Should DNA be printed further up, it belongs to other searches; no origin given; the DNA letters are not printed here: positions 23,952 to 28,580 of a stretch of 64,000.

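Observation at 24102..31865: MacAB-like operon whose third gene is a 1442-aa ABC ATPase + DppB + DppC + M28 aminopeptidase megafusion with a degenerate nucleotide-binding domain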

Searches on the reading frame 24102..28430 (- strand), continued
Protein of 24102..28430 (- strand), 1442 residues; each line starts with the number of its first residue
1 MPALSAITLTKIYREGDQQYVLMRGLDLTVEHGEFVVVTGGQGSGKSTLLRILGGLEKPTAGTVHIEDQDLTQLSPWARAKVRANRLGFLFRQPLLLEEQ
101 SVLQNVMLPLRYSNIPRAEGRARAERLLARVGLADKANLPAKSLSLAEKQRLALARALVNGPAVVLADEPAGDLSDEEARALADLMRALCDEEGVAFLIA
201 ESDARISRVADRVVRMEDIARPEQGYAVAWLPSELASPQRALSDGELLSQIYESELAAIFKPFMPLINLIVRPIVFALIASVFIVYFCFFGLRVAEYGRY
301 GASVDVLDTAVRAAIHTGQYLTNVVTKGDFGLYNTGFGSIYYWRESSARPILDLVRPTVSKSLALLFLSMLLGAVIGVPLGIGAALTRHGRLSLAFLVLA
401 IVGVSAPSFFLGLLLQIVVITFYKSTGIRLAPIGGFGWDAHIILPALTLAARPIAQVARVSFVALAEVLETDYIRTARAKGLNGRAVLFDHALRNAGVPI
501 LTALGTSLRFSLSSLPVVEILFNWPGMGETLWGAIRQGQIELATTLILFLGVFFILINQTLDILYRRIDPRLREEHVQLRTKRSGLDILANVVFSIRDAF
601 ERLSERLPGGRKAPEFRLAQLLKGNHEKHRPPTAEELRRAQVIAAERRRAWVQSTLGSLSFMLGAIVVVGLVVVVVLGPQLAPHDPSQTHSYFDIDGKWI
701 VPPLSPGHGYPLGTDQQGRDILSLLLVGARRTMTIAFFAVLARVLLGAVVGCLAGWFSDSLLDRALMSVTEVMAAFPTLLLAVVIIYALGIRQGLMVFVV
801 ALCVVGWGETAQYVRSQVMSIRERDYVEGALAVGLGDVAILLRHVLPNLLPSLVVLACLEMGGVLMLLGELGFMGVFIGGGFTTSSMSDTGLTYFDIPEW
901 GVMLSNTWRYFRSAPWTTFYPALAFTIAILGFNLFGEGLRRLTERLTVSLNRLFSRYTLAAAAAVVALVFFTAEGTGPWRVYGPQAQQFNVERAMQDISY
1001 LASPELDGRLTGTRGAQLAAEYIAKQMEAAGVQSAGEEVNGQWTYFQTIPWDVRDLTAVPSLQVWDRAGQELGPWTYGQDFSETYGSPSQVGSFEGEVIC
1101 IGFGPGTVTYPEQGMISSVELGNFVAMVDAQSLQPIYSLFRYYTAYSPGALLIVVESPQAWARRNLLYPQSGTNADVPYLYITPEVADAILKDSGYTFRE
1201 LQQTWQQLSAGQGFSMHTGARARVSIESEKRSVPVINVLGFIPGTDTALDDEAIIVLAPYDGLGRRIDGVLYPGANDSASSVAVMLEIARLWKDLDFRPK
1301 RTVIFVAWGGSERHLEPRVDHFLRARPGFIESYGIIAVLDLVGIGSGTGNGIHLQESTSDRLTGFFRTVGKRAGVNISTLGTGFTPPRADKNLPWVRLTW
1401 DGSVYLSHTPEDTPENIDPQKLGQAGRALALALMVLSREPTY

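Call 28: find_related_loci(query=A2, collection=genome_contigs, flank=7000)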
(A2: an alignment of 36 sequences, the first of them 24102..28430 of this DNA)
Query A2 (1442 aa) in genome_contigs; peptide patterns used: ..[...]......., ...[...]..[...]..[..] (x = any residue, [..] = any of these).
444 stretches matched a pattern; 360 encode a relative of the query (tblastn E <= 1e-3); the best 80 are kept; 80 distinct loci.
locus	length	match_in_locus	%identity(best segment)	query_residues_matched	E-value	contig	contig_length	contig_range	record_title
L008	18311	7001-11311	49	2-1442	0e+0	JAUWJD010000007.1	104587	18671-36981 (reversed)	MAG: Chloroflexota bacterium isolate CSMAG_2311 CSMAG_2311_k127_365488_length_104587_cov_17.2209, whole genome shotgun s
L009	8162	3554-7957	48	1-1442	0e+0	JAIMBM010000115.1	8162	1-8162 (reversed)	MAG: Anaerolineae bacterium isolate HOT.MB2.62 Contig115, whole genome shotgun sequence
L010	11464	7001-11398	49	1-1442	0e+0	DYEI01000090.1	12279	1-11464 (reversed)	MAG TPA_asm: Anaerolinea sp. isolate Tomsk_2_67_199 Tomsk_k141_13602, whole genome shotgun sequence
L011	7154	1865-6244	49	1-1442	0e+0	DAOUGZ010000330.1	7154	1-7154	MAG TPA_asm: Anaerolineae bacterium isolate R89_281 k165_2118721, whole genome shotgun sequence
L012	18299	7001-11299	49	3-1442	0e+0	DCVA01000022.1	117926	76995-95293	MAG TPA_asm: Anaerolineales bacterium UBA2200 UBA2200_contig_1554, whole genome shotgun sequence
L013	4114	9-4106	48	59-1439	0e+0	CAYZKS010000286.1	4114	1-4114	MAG TPA_asm: uncultured Anaerolineales bacterium isolate SRP098346_co1_3 genome assembly, contig: NODE_34269_length_4114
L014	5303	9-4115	48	59-1442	0e+0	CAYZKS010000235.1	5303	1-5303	MAG TPA_asm: uncultured Anaerolineales bacterium isolate SRP098346_co1_3 genome assembly, contig: NODE_23169_length_5303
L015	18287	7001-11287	50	2-1442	0e+0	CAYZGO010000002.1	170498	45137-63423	MAG TPA_asm: uncultured Anaerolineales bacterium isolate binchicken_co100_350 genome assembly, contig: NODE_48_length_17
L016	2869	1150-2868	93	1-573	0e+0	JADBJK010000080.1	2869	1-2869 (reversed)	MAG: Chloroflexota bacterium isolate Tumba.bins.16 NODE_17340_length_2869_cov_2.87679, whole genome shotgun sequence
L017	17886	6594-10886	45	2-1439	0e+0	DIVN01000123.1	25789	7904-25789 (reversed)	MAG TPA_asm: Anaerolineales bacterium UBA6131 UBA6131_contig_18628, whole genome shotgun sequence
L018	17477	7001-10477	45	284-1442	0e+0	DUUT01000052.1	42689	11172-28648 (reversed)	MAG TPA_asm: Chloroflexota bacterium isolate AS08sgBPME_257 73927_AS08, whole genome shotgun sequence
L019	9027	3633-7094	44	282-1442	0e+0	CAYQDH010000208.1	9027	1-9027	MAG TPA_asm: uncultured Anaerolineales bacterium isolate SRP192927_co7_575 genome assembly, contig: NODE_16363_length_90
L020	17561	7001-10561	43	266-1442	0e+0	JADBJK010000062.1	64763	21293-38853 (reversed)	MAG: Chloroflexota bacterium isolate Tumba.bins.16 NODE_589_length_64763_cov_118.96, whole genome shotgun sequence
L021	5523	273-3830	43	266-1442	0e+0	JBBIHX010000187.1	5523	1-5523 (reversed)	MAG: Caldilineae bacterium isolate BR1S70218_bin_124 NODE_13474_length_5523_cov_10.562911, whole genome shotgun sequence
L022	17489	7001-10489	41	270-1442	0e+0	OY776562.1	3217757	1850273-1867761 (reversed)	MAG: Anaerolineae bacterium isolate f6896fb1-f4fb-4b0c-86b4-943ec43acfa7 genome assembly, chromosome: 1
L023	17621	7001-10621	43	239-1442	0e+0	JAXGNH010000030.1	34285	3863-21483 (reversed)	MAG: Anaerolineae bacterium isolate AnMBR.bin251 bin251_30, whole genome shotgun sequence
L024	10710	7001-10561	42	266-1442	0e+0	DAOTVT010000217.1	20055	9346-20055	MAG TPA_asm: Anaerolineae bacterium isolate H111_75 k127_785921, whole genome shotgun sequence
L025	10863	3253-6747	43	271-1442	0e+0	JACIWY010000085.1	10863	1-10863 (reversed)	MAG: Chloroflexota bacterium isolate MAG-38 Chloroflexota_C3_bin14_Scaffold_85, whole genome shotgun sequence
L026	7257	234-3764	40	269-1442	0e+0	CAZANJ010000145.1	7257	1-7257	MAG TPA_asm: uncultured Anaerolineales bacterium isolate binchicken_co8_337 genome assembly, contig: NODE_20323_length_7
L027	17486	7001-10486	41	277-1442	0e+0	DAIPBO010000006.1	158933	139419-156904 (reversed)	MAG TPA_asm: Chloroflexota bacterium isolate CTOTU19791 NODE_49_length_158933_cov_10.351037, whole genome shotgun sequen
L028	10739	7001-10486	42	288-1442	0e+0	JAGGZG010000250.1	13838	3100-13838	MAG: Anaerolineae bacterium isolate AUK198 PB_MBMC_152_c_000000000002, whole genome shotgun sequence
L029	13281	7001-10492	40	271-1442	0e+0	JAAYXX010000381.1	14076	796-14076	MAG: Chloroflexota bacterium isolate AS06rmzACSIP_190 438911_AS06, whole genome shotgun sequence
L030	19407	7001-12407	39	267-1442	0e+0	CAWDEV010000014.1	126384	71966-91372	MAG: uncultured Chloroflexia bacterium isolate MFD05942.bin.1.268 genome assembly, contig: contig_72686, whole genome sh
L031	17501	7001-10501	40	266-1442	0e+0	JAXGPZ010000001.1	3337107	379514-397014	MAG: Anaerolineae bacterium isolate AnMBR.bin314 bin314_1, whole genome shotgun sequence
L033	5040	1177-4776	38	227-1442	0e+0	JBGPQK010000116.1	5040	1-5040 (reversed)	MAG: Anaerolineae bacterium isolate OBJ1_062018_150_34 k141_1210206_length_5040_cov_35.8773, whole genome shotgun sequen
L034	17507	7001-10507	41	268-1442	0e+0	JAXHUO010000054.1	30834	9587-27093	MAG: Chloroflexota bacterium isolate MAG53_tar_biofilm MAG53_54, whole genome shotgun sequence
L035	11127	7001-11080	36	80-1442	0e+0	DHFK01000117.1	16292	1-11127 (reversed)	MAG TPA_asm: Anaerolineales bacterium UBA4826 UBA4826_contig_207, whole genome shotgun sequence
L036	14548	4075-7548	38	269-1442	0e+0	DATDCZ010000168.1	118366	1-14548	MAG TPA_asm: Anaerolineales bacterium isolate SMAG_U161 k141_627256, whole genome shotgun sequence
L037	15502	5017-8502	39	267-1442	0e+0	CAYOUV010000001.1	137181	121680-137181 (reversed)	MAG TPA_asm: uncultured Anaerolineaceae bacterium isolate SRP214966_co3_42 genome assembly, contig: NODE_16_length_13718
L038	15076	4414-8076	40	231-1442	0e+0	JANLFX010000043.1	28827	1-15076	MAG: Anaerolineae bacterium isolate A05DMB24 NODE_43_length_28827_cov_11.095266, whole genome shotgun sequence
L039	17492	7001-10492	40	270-1442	0e+0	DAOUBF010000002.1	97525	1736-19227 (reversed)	MAG TPA_asm: Anaerolineae bacterium isolate H68_711 k101_358124, whole genome shotgun sequence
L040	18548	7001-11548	38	26-1442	0e+0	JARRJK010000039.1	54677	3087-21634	MAG: Anaerolineales bacterium isolate Spart_018_MAG scaffold_1360, whole genome shotgun sequence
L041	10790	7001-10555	40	276-1442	0e+0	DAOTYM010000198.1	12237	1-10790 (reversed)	MAG TPA_asm: Anaerolineae bacterium isolate H25_343 k127_1669839, whole genome shotgun sequence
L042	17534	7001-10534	40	266-1442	0e+0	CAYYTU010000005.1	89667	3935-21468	MAG TPA_asm: uncultured Anaerolineales bacterium isolate binchicken_co17_286 genome assembly, contig: NODE_772_length_89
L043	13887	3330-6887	40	267-1442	0e+0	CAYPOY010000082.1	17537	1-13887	MAG TPA_asm: uncultured Anaerolineales bacterium isolate SRP214966_co5_314 genome assembly, contig: NODE_2683_length_175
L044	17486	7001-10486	39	267-1442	0e+0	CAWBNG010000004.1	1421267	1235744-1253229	MAG: uncultured Chloroflexia bacterium isolate MFD02416.bin.1.275 genome assembly, contig: contig_24719, whole genome sh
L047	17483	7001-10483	39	269-1442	0e+0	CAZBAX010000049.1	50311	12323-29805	MAG TPA_asm: uncultured Anaerolinea sp. isolate SRP287051_co2_135 genome assembly, contig: NODE_1524_length_50311_cov_23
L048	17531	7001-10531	38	263-1442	0e+0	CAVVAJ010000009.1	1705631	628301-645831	MAG: uncultured Chloroflexia bacterium isolate MFD09779.bin.1.238 genome assembly, contig: contig_9385, whole genome sho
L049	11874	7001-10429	39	282-1442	0e+0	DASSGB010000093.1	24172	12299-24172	MAG TPA_asm: Anaerolineales bacterium isolate SMAG_U1021 k141_569011, whole genome shotgun sequence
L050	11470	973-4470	39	267-1442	0e+0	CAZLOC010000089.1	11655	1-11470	MAG TPA_asm: uncultured Anaerolineaceae bacterium isolate binchicken_co234_131 genome assembly, contig: NODE_3926_length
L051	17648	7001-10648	39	231-1442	0e+0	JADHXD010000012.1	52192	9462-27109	MAG: Anaerolineae bacterium isolate BS750m-G44 BS-750m-C462, whole genome shotgun sequence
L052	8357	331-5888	40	266-1442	0e+0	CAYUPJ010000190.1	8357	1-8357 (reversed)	MAG TPA_asm: uncultured Anaerolineae bacterium isolate binchicken_co91_444 genome assembly, contig: NODE_11474_length_83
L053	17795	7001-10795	38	171-1442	0e+0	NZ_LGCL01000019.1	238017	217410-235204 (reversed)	Ornatilinea apprima strain P3M-1 contig_5, whole genome shotgun sequence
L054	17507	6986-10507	39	272-1442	0e+0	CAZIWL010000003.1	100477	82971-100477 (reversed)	MAG TPA_asm: uncultured Anaerolineales bacterium isolate binchicken_co334_394 genome assembly, contig: NODE_256_length_1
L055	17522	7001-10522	39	270-1442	0e+0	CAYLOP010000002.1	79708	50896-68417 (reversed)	MAG TPA_asm: uncultured Anaerolineaceae bacterium isolate binchicken_co34_523 genome assembly, contig: NODE_327_length_7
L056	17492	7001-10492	38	267-1442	0e+0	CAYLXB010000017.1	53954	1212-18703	MAG TPA_asm: uncultured Anaerolineaceae bacterium isolate SRP278314_co1_233 genome assembly, contig: NODE_792_length_539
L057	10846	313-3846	39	264-1442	0e+0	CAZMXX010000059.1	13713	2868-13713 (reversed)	MAG TPA_asm: uncultured Anaerolineaceae bacterium isolate binchicken_co64_106 genome assembly, contig: NODE_3292_length_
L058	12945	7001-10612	37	243-1442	0e+0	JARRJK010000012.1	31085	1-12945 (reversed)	MAG: Anaerolineales bacterium isolate Spart_018_MAG scaffold_341, whole genome shotgun sequence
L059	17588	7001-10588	39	239-1442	0e+0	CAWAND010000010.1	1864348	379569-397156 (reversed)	MAG: uncultured Chloroflexia bacterium isolate MFD02923.bin.1.168 genome assembly, contig: contig_7897, whole genome sho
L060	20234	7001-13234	38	267-1442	0e+0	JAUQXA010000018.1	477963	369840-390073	MAG: Anaerolineales bacterium isolate BIN17 contig_43406, whole genome shotgun sequence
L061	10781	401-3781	42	311-1442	0e+0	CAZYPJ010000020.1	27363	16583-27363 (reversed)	MAG TPA_asm: uncultured Anaerolineales bacterium isolate SRP167436_co1_96 genome assembly, contig: NODE_2558_length_2736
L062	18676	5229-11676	39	260-1439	0e+0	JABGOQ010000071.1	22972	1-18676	MAG: Anaerolineae bacterium isolate co234_bin11 NODE_4240_length_22972_cov_74.641402, whole genome shotgun sequence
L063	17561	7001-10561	40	259-1442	0e+0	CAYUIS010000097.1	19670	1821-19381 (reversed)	MAG TPA_asm: uncultured Anaerolineales bacterium isolate SRP214966_co2_450 genome assembly, contig: NODE_3920_length_196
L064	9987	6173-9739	42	268-1442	0e+0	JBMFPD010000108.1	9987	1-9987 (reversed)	MAG: Anaerolineae bacterium isolate KM4338-54 NODE_108_length_9987_cov_2.942886, whole genome shotgun sequence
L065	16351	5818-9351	40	269-1442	0e+0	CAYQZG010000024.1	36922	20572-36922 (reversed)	MAG TPA_asm: uncultured Anaerolineales bacterium isolate binchicken_co15_218 genome assembly, contig: NODE_407_length_36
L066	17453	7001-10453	40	278-1442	0e+0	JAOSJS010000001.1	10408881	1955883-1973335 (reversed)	MAG: Ardenticatenaceae bacterium isolate FR_9 contig_134_pilon, whole genome shotgun sequence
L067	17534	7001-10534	38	266-1442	0e+0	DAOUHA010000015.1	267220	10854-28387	MAG TPA_asm: Longilinea sp. isolate R89_285 k165_869201, whole genome shotgun sequence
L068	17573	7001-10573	38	261-1442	0e+0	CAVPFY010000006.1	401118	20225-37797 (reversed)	MAG: uncultured Chloroflexia bacterium isolate MFD10007.bin.3.387 genome assembly, contig: contig_34358, whole genome sh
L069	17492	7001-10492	38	262-1442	0e+0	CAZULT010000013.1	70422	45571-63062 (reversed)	MAG TPA_asm: uncultured Anaerolineaceae bacterium isolate SRP185410_co2_112 genome assembly, contig: NODE_304_length_704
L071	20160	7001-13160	39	269-1442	0e+0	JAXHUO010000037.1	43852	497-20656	MAG: Chloroflexota bacterium isolate MAG53_tar_biofilm MAG53_37, whole genome shotgun sequence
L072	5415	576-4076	39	254-1442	0e+0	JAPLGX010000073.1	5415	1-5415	MAG: Chloroflexota bacterium isolate LacPavin_0920_SED5_MAG_65_9 LacPavin_0920_SED5_scaffold_161168, whole genome shotgu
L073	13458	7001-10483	40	272-1442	0e+0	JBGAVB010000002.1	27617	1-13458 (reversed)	MAG: Anaerolineae bacterium isolate MAG_MBR_AS.85 MBRAS-85_NODE_2_length_27617_cov_2.597640, whole genome shotgun sequen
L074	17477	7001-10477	40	274-1442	0e+0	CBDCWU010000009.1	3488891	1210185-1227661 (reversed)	MAG: Candidatus Promineifilaceae bacterium isolate 3a3e19e2-5470-4693-b67a-557dfc69874c genome assembly, contig: contig_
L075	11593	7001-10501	39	267-1442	0e+0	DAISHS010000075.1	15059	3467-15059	MAG TPA_asm: Chloroflexota bacterium isolate CTOTU1896 NODE_326_length_15059_cov_6.480272, whole genome shotgun sequence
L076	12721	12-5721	39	274-1442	0e+0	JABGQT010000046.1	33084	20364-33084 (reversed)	MAG: Anaerolineae bacterium isolate co234_bin62 NODE_2685_length_33084_cov_18.697539, whole genome shotgun sequence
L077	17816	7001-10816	38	173-1442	0e+0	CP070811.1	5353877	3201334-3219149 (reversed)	MAG: Anaerolineales bacterium isolate bin12 chromosome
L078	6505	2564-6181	39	269-1442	0e+0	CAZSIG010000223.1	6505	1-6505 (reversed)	MAG TPA_asm: uncultured Anaerolineales bacterium isolate binchicken_co15_120 genome assembly, contig: NODE_10919_length_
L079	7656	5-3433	39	317-1442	0e+0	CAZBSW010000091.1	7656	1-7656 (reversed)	MAG TPA_asm: uncultured Thermotogae bacterium isolate SRP323688_co1_249 genome assembly, contig: NODE_13760_length_7656_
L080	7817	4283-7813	37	265-1442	0e+0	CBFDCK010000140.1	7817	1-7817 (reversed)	MAG TPA_asm: uncultured bacterium isolate SRR26215680_binner13_Refined_1 genome assembly, contig: ERZ25073474.11061, who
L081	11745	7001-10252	42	376-1442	0e+0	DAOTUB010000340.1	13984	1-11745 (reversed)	MAG TPA_asm: Anaerolineae bacterium isolate F17_41 k129_1390427, whole genome shotgun sequence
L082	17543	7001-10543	39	272-1441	0e+0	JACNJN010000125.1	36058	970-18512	MAG: Candidatus Desulfolinea nitratireducens NIOZ-UU_NODE_1224_length_36058_cov_23.3927, whole genome shotgun sequence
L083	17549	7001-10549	38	266-1442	0e+0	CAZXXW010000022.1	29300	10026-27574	MAG TPA_asm: uncultured Anaerolineales bacterium isolate SRP332253_co1_251 genome assembly, contig: NODE_2268_length_293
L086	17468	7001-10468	40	262-1442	0e+0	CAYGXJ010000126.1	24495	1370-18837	MAG TPA_asm: uncultured Anaerolineales bacterium isolate ERP119294_co2_526 genome assembly, contig: k141_395051, whole g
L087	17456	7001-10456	37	284-1442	0e+0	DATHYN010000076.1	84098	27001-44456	MAG TPA_asm: Anaerolineae bacterium isolate SMAG_U16212 k141_744137, whole genome shotgun sequence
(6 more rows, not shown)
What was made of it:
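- L016 matches at 93% across the NBD-DppB junction in another MAG (call 28). The junction is confirmed at 93% identity in an independent MAG (call 28).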
